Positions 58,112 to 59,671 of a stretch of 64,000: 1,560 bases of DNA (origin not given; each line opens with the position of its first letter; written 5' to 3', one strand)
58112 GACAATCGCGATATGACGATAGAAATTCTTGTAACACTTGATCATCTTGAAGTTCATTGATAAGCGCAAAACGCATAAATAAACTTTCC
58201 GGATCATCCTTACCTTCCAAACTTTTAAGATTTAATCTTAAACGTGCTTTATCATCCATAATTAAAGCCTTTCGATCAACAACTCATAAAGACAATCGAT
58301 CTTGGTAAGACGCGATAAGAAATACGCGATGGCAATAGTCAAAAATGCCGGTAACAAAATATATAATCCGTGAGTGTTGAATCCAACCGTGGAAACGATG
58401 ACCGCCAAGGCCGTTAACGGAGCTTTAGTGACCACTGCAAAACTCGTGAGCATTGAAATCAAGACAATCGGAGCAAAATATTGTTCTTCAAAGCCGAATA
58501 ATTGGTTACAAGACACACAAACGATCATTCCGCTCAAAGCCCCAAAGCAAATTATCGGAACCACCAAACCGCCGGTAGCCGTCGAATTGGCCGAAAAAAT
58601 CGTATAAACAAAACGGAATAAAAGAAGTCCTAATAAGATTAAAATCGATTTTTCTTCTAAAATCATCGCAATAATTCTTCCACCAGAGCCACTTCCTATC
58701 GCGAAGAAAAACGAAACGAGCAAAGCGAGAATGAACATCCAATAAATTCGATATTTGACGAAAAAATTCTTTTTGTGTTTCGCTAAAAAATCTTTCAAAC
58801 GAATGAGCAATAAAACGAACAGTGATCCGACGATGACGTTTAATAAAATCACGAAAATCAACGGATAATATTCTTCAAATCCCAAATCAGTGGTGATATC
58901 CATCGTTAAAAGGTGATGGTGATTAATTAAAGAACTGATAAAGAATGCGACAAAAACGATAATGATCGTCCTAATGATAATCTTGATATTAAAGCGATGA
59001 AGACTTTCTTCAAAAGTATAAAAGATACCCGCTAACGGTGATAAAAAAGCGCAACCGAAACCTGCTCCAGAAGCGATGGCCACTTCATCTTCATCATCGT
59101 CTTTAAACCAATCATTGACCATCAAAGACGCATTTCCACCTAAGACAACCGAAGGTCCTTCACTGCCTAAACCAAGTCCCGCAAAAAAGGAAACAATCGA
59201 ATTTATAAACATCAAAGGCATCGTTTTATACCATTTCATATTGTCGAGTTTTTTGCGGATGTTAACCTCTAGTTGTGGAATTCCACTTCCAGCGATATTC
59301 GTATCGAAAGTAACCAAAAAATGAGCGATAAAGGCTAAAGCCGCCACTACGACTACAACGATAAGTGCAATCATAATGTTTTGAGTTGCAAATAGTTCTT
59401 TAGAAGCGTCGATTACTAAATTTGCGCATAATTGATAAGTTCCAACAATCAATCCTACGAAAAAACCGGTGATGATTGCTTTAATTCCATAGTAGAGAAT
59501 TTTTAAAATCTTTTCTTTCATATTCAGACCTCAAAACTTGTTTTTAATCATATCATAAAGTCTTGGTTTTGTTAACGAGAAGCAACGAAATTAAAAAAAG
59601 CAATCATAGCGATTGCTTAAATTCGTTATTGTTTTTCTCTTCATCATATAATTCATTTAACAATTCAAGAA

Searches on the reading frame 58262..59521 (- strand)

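Call 78: search_protein_families(library=pfam, proteins=[window:58262-59521:-], max_evalue=0.0001)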
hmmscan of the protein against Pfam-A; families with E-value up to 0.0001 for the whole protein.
window:58262-59521:- (419 aa): 1 family
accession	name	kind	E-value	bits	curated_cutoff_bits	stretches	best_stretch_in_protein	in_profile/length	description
PF00654.25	Voltage_CLC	-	3.5e-51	174.8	24.8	1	63-404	3-346/346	Voltage gated chloride channel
